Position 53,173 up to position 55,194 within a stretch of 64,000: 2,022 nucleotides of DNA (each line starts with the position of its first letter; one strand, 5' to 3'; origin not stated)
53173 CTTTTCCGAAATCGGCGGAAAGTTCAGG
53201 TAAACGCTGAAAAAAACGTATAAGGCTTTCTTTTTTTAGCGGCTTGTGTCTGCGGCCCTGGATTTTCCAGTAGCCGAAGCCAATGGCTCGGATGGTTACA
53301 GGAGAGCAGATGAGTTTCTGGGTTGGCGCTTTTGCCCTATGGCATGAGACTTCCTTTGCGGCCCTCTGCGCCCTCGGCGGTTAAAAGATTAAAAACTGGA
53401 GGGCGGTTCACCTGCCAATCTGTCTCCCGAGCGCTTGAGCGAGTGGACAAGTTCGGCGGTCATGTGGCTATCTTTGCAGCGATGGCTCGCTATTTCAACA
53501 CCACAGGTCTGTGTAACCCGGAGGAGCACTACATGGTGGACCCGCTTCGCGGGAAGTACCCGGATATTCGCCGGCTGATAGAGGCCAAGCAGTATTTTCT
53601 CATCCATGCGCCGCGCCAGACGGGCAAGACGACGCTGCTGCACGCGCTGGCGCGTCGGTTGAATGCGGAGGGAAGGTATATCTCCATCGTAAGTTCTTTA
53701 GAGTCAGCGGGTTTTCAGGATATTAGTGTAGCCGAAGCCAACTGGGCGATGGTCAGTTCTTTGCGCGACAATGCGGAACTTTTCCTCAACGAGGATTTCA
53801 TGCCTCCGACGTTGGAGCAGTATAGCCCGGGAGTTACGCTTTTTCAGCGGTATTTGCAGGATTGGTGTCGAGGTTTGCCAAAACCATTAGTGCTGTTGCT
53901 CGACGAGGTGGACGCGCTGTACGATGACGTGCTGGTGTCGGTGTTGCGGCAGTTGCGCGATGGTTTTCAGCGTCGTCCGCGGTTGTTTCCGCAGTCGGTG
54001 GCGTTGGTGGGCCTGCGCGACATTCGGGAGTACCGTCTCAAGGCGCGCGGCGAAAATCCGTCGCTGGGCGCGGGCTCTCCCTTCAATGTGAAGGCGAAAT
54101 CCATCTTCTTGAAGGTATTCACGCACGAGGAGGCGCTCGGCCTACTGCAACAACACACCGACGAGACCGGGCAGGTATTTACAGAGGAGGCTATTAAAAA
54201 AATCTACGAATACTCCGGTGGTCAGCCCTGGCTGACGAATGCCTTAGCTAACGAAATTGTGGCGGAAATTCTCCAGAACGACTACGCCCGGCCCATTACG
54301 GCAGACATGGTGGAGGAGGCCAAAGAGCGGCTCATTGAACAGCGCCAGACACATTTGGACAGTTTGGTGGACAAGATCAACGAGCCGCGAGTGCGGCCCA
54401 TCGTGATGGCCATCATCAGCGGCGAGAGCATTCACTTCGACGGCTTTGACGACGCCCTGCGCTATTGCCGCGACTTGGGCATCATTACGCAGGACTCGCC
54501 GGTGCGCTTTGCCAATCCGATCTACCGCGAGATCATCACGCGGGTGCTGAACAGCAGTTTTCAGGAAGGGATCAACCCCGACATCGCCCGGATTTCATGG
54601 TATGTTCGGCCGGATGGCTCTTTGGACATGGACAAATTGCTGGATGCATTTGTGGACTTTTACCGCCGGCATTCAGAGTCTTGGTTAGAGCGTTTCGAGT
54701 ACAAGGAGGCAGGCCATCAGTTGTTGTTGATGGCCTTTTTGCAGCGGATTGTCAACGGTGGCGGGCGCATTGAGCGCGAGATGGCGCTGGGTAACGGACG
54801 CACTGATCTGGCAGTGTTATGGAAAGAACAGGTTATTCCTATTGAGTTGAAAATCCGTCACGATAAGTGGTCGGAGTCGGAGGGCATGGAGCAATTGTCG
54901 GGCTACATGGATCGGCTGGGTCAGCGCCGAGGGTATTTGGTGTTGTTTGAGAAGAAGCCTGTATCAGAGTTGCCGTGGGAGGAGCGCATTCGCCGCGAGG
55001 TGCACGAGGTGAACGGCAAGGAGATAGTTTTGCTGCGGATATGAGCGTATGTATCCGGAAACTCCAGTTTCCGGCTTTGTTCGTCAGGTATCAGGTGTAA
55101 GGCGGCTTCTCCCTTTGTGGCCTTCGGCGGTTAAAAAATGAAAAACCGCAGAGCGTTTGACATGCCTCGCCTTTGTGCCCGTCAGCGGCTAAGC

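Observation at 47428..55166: Accessory four-gene cluster between katG and an aldehyde dehydrogenase: two exported cysteine proteases, a Uma2 nuclease and a divergent ATPase-nuclease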

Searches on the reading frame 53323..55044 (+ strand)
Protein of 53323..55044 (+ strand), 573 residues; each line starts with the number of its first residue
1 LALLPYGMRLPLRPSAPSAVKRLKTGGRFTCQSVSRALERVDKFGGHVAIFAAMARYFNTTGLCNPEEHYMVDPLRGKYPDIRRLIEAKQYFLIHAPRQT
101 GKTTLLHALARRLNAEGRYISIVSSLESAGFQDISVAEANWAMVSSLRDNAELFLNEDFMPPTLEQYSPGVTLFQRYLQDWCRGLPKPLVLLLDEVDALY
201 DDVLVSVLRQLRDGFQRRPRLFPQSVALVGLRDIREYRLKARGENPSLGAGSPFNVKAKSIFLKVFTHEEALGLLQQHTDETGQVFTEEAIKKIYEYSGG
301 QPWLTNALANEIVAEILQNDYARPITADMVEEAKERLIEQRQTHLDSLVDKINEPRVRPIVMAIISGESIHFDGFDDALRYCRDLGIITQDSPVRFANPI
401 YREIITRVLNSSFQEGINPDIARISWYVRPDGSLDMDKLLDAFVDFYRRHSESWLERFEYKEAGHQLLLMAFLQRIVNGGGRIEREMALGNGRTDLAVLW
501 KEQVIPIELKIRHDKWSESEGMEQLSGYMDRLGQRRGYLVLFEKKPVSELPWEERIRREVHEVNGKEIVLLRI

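Call 3: search_protein_families(library=pfam, proteins=[window:53323-55044:+], max_evalue=0.01)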
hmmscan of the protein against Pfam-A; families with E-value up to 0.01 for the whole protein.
window:53323-55044:+ (573 aa): 6 families
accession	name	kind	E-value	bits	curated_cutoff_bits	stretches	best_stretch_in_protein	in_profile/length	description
PF14516.12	AAA_35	-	1e-07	31.6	27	1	93-311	35-242/331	AAA-like domain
PF13191.12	AAA_16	-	1.9e-07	32.2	32.6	1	90-220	25-164/167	AAA ATPase domain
PF13401.12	AAA_22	-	2.8e-06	28.1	27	1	89-236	5-128/130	AAA domain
PF01637.24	ATPase_2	-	1.5e-05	25.3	33.2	0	89-200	20-123/225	ATPase domain predominantly from Archaea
PF00004.35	AAA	-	5.9e-05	24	21.2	1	93-218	2-98/131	ATPase family associated with various cellular activities (AAA)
PF13173.12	AAA_14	-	0.0038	17.7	27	0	91-123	4-38/129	AAA domain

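Call 4: search_protein_families(library=padloc, proteins=[window:53323-55044:+], max_evalue=0.01)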
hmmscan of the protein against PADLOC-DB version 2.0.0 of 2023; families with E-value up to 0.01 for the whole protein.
window:53323-55044:+ (573 aa): 4 families
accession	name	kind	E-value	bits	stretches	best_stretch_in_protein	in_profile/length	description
PDLC04790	PDC-S01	-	0.00062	16.6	1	80-116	18-54/422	-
PDLC03853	LmuA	-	0.001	15.9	1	427-520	475-580/655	-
PDLC04789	PDC-S01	-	0.0025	14.9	1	80-122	8-50/375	-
PDLC04140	mad8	-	0.0052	14.3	0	92-120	30-60/314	mads_8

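Call 5: search_protein_families(library=ncbifam, proteins=[window:53323-55044:+], max_evalue=0.01)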
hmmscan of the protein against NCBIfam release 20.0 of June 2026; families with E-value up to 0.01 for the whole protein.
window:53323-55044:+ (573 aa): 1 family
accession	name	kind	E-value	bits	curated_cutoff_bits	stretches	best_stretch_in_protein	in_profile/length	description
TIGR03015.1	pepcterm_ATPase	hypoth_equivalog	0.0071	15.8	324.5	0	275-332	205-261/269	XrtA/PEP-CTERM system-associated ATPase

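Call 25: find_homologous_proteins(query=window:53482-55044:+, max_evalue=0.00001)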
Query window:53482-55044:+ (520 aa): 7884 proteins with E <= 0.00001 among 8000 candidates; the best 120 are listed.
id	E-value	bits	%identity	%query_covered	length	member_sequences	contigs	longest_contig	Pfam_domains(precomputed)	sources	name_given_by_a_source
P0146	0.0e+0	1181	100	100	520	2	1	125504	PF13401.13,PF14516.13,PF01637.25,PF13191.13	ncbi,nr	ncbi:MAG: ATP-binding protein [Saprospiraceae bacterium]|nr:ATP-binding protein [Saprospiraceae bact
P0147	0.0e+0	1067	89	100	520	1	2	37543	PF13401.13,PF14516.13,PF13191.13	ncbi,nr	ncbi:MAG: ATP-binding protein [Saprospiraceae bacterium]|nr:ATP-binding protein [Saprospiraceae bact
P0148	1.8e-273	926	75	100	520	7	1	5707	PF13401.13,PF14516.13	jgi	jgi:hypothetical protein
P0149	2.3e-269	912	78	100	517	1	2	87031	PF13401.13,PF14516.13,PF13191.13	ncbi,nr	ncbi:MAG: AAA-like domain-containing protein [Saprospiraceae bacterium]|nr:AAA-like domain-containin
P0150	2.7e-268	909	75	100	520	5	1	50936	PF13401.13,PF14516.13,PF13191.13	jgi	-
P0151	2.4e-267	906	75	100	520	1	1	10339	PF13401.13,PF14516.13,PF01637.25,PF13191.13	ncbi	-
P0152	4.7e-264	895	74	100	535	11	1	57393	PF13401.13,PF14516.13,PF13191.13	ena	-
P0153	1.8e-263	893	75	100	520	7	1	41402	PF28130.1,PF13401.13,PF14516.13,PF13191.13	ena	-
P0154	4.2e-262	888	74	99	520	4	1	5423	PF00004.36,PF13401.13,PF14516.13,PF13191.13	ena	-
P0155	6.5e-262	888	74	100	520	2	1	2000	PF00004.36,PF13401.13,PF14516.13,PF01637.25,PF13191.13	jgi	jgi:hypothetical protein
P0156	7.5e-262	887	74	100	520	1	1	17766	PF13401.13,PF14516.13,PF13191.13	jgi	jgi:DNA polymerase III delta prime subunit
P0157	7.8e-262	887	74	100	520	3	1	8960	PF13401.13,PF14516.13,PF13191.13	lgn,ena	-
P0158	1.3e-261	887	73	100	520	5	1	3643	PF13401.13,PF14516.13,PF13191.13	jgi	jgi:DNA polymerase III delta prime subunit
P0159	2.4e-261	886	75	96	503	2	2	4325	PF13401.13,PF14516.13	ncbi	-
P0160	3.0e-261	886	73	100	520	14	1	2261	PF13401.13,PF14516.13,PF13191.13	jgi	jgi:hypothetical protein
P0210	1.5e-244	830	68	100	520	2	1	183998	PF28130.1,PF13401.13,PF14516.13,PF13191.13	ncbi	-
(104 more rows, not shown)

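Call 40: find_encoding_contigs(protein=P0147, flank=6000, max_places=3)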
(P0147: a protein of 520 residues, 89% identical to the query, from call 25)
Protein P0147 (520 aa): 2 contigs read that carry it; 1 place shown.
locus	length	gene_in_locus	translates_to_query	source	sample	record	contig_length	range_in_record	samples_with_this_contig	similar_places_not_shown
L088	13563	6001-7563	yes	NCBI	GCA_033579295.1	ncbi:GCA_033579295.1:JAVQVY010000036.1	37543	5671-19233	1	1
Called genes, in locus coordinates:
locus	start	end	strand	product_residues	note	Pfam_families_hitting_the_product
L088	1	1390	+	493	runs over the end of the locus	PF01425:Amidase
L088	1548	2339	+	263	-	PF02475:TRM5-TYW2_MTfase (weak), PF05050:Methyltransf_21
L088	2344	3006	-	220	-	-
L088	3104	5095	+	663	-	PF00930:DPPIV_N (faint), PF07676:PD40 (faint), PF26549:Tricorn_N (faint), PF26550:Tricorn_2nd, PF00756:Esterase, PF02129:Peptidase_S15 (faint), PF00561:Abhydrolase_1 (weak), PF00326:Peptidase_S9, +1 more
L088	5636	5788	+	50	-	-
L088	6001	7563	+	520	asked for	PF13191:AAA_16 (weak), PF13401:AAA_22 (weak), PF14516:AAA_35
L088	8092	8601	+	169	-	-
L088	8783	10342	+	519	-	PF01676:Metalloenzyme, PF06415:iPGM_N, PF01663:Phosphodiest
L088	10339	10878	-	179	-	PF01641:SelR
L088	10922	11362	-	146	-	-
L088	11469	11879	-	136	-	-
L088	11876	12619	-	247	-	PF21948:LplA-B_cat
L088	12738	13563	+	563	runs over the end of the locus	PF06418:CTP_synth_N, PF00117:GATase, PF07722:Peptidase_C26 (weak)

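Call 41: find_encoding_contigs(protein=P0210, flank=8000, max_places=3)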
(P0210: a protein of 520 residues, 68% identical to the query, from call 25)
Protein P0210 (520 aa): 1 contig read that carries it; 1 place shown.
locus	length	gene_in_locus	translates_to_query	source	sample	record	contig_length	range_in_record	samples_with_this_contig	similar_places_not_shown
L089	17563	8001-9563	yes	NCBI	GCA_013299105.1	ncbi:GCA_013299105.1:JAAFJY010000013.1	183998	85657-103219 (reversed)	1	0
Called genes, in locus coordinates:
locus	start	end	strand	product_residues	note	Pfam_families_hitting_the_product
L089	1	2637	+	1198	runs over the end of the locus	PF00127:Copper-bind (weak), PF02298:Cu_bind_like (faint), PF00127:Copper-bind, PF07452:CHRD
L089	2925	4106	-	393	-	PF13173:AAA_14, PF13635:DUF4143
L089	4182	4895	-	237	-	PF01509:TruB_N, PF16198:TruB_C_2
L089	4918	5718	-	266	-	PF02673:BacA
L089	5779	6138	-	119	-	PF11297:DUF3098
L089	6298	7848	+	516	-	PF13191:AAA_16 (faint), PF13401:AAA_22 (weak), PF14516:AAA_35 (faint), PF28130:DUF8371 (weak)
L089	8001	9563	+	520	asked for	PF13191:AAA_16 (weak), PF13401:AAA_22 (weak), PF14516:AAA_35, PF28130:DUF8371 (weak)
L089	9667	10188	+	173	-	-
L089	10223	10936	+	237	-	PF01209:Ubie_methyltran, PF13847:Methyltransf_31 (weak), PF08241:Methyltransf_11, PF08242:Methyltransf_12, PF13649:Methyltransf_25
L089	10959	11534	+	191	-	-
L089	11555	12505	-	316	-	PF01522:Polysacc_deac_1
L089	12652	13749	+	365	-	-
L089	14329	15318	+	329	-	PF00044:Gp_dh_N, PF02800:Gp_dh_C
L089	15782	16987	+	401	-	PF00162:PGK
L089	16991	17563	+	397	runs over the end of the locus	PF13506:Glyco_transf_21 (weak), PF13641:Glyco_tranf_2_3, PF00535:Glycos_transf_2, PF13632:Glyco_trans_2_3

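Call 59: find_related_loci(query=window:53482-55044:+, collection=viral_contigs, flank=5000)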
Query window:53482-55044:+ (520 aa) in viral_contigs; peptide patterns used: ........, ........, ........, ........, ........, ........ (x = any residue, [..] = any of these).
5 stretches matched a pattern, but none encodes a relative of the query by tblastn (E <= 1e-3).

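Call 61: search_dna_similar(query=window:53482-55044:+, collection=plasmids, mode=protein, max_rows=15)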
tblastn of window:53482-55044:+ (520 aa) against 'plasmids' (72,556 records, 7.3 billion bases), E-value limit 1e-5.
Records with a match: 17; places in all: 19; records where one place covers at least 80% of the query: 16.
Best place of each record, by identity: <60% 17.
By first word of the organism name: Pseudanabaena 8; Brasilonema 1; Fischerella 1; Aulosira 1; Nonomuraea 1; Clostridium 1; Butyrivibrio 1; Marinitoga 1; Haliscomenobacter 1; Allocoleopsis 1.
By predicted mobility (MOB-suite, as given by PLSDB): non-mobilizable 13; mobilizable 3; conjugative 1.
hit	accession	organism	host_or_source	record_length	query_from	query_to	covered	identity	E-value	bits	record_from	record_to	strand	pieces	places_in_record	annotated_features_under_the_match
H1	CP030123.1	Brasilonema octagenarum UFV-E1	Eucalyptus grandis,mixed culture,leaves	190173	1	519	100%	42.9%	1e-122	403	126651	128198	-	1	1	ATP-binding protein | hypothetical protein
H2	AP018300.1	Fischerella sp. NIES-4106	-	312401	1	519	100%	42.3%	6e-114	378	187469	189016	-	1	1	hypothetical protein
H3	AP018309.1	Aulosira laxa NIES-50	-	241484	1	519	100%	42.1%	4e-117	387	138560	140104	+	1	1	hypothetical protein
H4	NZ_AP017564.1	Pseudanabaena sp. ABRG5-3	-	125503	1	519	100%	42.1%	1e-116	385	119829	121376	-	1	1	AAA family ATPase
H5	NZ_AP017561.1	Pseudanabaena sp. ABRG5-3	-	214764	1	519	100%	42.0%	1e-116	385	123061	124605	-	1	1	AAA-like domain-containing protein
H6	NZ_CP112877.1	Pseudanabaena galeata CCNP1313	-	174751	1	519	100%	41.5%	4e-116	384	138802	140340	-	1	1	ATP-binding protein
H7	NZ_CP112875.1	Pseudanabaena galeata CCNP1313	-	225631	1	519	100%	41.5%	2e-114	379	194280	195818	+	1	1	AAA family ATPase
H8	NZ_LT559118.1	Nonomuraea gerenzanensis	-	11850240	1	520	100%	40.9%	4e-109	364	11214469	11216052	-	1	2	none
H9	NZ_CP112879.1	Pseudanabaena galeata CCNP1313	-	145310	1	519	100%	40.6%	4e-116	384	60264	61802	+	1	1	ATP-binding protein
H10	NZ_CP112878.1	Pseudanabaena galeata CCNP1313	-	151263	1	519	100%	40.5%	2e-112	374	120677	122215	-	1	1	AAA family ATPase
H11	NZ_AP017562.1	Pseudanabaena sp. ABRG5-3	-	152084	1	519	100%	40.5%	2e-108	362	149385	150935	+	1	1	AAA-like domain-containing protein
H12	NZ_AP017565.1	Pseudanabaena sp. ABRG5-3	-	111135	1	519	100%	40.4%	4e-111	370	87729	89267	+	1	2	AAA family ATPase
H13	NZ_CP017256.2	Clostridium taeniosporum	microbial cells,Lake Mainaki silt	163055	1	516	99%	29.3%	1e-40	164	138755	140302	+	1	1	GxxExxY protein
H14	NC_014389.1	Butyrivibrio proteoclasticus B316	-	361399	1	489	94%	28.5%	3e-38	157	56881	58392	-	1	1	AAA-like domain-containing protein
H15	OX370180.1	Marinitoga okinawensis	-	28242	1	489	94%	26.6%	1e-30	134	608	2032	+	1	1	ATPase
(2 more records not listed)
